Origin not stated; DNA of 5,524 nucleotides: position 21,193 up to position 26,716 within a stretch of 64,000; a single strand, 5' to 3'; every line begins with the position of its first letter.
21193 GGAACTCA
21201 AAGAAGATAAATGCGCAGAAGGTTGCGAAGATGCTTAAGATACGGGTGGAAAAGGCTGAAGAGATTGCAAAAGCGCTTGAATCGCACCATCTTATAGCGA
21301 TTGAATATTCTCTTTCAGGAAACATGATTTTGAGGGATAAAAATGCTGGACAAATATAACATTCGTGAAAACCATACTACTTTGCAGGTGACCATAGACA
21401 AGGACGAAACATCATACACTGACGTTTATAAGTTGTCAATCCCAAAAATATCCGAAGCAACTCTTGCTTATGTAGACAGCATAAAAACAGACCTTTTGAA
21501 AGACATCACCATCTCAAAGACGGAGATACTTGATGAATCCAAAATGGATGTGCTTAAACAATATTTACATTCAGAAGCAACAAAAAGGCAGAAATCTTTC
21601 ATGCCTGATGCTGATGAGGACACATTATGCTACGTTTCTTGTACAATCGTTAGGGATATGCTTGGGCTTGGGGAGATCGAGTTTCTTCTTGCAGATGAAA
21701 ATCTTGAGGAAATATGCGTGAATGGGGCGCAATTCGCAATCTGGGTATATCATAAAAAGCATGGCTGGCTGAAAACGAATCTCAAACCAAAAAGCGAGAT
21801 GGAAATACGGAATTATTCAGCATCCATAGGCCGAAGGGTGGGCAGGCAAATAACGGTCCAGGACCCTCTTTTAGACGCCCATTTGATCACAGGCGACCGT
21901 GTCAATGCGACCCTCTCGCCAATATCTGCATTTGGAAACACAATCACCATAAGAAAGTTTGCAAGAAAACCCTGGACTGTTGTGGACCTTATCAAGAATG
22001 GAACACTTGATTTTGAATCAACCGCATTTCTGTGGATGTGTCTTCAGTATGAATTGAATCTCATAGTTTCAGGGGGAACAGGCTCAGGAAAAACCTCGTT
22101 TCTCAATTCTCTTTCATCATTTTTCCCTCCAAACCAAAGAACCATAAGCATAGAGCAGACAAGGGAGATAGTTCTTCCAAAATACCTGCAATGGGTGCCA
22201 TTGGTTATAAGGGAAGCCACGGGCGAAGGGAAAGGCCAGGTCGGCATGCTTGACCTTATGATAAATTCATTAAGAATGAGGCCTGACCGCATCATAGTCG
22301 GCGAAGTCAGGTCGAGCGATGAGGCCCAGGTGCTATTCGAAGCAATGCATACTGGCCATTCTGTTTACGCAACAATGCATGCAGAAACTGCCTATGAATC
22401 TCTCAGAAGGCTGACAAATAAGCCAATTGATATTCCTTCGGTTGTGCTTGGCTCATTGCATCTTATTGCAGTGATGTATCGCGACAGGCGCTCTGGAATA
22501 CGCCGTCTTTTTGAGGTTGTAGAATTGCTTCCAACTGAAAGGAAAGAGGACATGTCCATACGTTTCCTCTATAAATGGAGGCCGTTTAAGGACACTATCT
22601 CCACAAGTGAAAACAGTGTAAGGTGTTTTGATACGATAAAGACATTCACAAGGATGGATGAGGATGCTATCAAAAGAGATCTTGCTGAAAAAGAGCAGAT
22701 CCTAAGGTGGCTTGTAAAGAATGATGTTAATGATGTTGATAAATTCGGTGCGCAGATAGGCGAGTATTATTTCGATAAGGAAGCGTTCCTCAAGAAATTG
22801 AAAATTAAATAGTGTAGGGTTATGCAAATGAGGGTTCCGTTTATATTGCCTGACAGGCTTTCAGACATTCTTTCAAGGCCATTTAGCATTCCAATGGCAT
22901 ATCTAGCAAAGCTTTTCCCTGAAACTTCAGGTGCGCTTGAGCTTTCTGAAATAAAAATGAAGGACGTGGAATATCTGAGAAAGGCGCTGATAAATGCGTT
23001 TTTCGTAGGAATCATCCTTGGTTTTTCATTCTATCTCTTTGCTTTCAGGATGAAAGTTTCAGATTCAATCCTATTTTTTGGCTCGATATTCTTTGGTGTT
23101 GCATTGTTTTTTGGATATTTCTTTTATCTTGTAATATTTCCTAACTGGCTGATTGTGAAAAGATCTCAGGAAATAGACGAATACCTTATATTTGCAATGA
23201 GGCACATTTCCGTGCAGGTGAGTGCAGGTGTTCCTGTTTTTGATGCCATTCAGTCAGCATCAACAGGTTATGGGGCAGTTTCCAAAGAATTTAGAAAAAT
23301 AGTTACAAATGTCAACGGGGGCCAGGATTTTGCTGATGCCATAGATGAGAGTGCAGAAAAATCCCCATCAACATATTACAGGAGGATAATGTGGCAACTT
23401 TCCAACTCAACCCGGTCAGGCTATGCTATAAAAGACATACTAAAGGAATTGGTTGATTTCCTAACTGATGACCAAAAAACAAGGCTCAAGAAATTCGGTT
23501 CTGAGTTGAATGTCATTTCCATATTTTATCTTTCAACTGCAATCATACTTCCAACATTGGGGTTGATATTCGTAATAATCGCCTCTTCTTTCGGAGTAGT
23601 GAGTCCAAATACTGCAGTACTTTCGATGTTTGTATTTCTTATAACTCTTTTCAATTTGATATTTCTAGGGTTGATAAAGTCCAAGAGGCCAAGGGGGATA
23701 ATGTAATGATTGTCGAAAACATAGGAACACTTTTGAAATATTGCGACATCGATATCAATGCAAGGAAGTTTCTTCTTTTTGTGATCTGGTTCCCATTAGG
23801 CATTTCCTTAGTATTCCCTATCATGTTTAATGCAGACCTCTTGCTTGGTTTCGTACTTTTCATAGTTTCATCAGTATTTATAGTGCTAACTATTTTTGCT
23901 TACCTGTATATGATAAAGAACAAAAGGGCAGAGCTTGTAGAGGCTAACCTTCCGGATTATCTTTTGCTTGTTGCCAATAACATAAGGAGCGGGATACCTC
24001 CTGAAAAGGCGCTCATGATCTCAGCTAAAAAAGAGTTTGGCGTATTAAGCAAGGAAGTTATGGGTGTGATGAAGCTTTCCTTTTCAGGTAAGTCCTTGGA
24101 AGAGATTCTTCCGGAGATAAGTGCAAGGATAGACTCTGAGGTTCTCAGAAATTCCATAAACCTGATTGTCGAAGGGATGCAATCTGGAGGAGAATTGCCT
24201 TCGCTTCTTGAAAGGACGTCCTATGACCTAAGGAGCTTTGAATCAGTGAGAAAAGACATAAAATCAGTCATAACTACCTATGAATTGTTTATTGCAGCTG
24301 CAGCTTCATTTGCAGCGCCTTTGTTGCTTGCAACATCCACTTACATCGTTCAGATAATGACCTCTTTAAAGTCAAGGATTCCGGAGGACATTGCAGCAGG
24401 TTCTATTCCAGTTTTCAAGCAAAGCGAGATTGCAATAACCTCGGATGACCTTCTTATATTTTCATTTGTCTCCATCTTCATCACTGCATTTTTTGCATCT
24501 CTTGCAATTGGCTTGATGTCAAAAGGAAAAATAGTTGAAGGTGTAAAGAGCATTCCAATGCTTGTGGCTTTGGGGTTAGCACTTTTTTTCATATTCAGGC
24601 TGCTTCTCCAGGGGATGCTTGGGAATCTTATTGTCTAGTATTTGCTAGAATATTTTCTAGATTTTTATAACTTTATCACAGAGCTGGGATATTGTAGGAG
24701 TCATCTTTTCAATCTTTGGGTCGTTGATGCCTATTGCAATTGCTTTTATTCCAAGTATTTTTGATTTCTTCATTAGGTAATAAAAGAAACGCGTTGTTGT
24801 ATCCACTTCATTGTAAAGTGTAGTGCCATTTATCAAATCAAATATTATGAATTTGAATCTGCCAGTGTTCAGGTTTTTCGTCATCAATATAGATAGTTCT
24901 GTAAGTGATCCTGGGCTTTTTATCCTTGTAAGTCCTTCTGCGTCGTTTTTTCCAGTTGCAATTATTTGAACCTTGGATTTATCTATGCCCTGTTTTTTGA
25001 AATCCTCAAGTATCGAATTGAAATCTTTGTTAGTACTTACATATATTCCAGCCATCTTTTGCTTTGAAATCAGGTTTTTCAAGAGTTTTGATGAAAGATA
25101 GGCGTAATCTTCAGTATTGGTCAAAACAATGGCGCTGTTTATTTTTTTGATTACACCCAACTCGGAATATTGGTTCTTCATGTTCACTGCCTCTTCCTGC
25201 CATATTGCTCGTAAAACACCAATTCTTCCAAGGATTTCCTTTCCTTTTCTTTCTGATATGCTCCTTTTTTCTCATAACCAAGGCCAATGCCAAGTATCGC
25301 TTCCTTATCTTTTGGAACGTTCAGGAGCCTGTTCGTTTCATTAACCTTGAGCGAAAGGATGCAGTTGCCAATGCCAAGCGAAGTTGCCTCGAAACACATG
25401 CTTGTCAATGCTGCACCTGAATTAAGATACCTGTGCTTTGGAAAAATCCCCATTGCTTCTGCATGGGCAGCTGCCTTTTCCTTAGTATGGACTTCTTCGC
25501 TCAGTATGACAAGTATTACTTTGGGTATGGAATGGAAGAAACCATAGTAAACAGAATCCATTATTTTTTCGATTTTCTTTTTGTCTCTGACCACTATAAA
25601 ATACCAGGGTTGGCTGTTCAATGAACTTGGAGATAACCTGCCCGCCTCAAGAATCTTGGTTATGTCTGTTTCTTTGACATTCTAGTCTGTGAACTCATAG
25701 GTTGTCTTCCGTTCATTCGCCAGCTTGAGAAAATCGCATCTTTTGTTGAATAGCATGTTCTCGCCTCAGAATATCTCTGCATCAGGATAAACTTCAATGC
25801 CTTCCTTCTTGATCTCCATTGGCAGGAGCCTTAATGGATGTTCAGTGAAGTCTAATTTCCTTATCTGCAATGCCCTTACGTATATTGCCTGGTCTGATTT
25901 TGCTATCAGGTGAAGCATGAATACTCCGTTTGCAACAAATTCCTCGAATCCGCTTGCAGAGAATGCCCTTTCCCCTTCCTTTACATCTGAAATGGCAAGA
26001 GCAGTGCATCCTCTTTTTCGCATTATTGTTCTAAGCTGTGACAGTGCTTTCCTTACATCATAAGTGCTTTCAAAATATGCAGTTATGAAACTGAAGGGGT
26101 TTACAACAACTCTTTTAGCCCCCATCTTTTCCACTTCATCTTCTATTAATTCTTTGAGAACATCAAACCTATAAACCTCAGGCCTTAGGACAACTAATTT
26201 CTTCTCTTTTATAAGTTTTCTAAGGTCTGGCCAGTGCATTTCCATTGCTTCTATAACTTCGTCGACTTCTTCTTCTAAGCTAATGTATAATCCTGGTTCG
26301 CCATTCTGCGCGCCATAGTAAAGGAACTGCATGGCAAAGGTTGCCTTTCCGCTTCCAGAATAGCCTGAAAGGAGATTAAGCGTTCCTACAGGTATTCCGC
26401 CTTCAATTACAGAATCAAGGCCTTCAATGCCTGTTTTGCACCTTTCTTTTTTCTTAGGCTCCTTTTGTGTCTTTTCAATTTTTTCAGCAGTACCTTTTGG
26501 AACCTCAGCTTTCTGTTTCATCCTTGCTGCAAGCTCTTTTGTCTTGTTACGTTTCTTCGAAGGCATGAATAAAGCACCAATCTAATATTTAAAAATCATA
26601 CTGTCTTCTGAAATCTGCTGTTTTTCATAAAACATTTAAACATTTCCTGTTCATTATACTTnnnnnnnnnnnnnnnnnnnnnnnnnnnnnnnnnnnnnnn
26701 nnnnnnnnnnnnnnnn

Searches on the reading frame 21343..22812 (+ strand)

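Call 22: search_protein_families(library=pfam, proteins=[window:21343-22812:+])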
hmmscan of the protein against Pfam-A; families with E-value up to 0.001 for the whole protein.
window:21343-22812:+ (489 aa): 2 families
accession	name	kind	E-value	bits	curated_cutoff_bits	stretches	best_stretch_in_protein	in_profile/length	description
PF00437.27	T2SSE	-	2.1e-34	119.2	24.9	1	190-359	86-257/370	Type II/IV secretion system protein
PF23989.1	PilB3_C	-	1.8e-05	25.2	27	1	433-486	17-70/83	PilB3-like, C-terminal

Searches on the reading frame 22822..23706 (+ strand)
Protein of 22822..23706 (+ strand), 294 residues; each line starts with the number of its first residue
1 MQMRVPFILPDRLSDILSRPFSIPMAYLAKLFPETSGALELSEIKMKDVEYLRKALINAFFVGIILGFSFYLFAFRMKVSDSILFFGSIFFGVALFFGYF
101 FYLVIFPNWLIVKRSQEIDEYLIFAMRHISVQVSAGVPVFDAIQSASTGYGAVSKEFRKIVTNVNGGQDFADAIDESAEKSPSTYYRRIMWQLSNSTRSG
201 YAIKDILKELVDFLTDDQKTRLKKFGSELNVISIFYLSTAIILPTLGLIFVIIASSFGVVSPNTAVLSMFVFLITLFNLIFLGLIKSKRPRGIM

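Call 22: search_protein_families(library=pfam, proteins=[window:22822-23706:+])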
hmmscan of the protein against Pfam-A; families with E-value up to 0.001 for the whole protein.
window:22822-23706:+ (294 aa): 1 family
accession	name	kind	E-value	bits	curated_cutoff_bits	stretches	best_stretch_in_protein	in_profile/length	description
PF00482.28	T2SSF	-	1.4e-16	61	25.2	1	126-249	2-123/125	Type II secretion system (T2SS), protein F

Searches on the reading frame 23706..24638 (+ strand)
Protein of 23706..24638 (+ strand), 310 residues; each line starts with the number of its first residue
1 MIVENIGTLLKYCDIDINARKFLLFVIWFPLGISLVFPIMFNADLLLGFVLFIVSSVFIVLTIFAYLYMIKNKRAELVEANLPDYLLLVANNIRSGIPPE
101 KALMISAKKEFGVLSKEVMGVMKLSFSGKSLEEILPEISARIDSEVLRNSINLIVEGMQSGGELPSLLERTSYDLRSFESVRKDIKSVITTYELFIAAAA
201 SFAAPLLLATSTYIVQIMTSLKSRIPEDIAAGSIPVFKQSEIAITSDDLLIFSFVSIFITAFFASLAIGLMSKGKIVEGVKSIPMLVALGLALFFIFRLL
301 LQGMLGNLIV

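Call 22: search_protein_families(library=pfam, proteins=[window:23706-24638:+])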
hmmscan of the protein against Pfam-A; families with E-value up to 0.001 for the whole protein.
window:23706-24638:+ (310 aa): 1 family
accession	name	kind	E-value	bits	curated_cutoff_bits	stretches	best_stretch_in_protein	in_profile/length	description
PF00482.28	T2SSF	-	1.7e-09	38.1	25.2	1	86-208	2-121/125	Type II secretion system (T2SS), protein F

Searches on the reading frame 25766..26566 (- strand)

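Call 22: search_protein_families(library=pfam, proteins=[window:25766-26566:-])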
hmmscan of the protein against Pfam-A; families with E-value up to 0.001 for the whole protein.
window:25766-26566:- (266 aa): 2 families
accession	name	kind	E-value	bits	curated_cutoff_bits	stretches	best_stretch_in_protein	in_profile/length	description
PF06745.19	ATPase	-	9.2e-52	176.1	26.6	1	43-263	1-230/231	KaiC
PF13481.12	AAA_25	-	4.8e-08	33.3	27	1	43-193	15-188/195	AAA domain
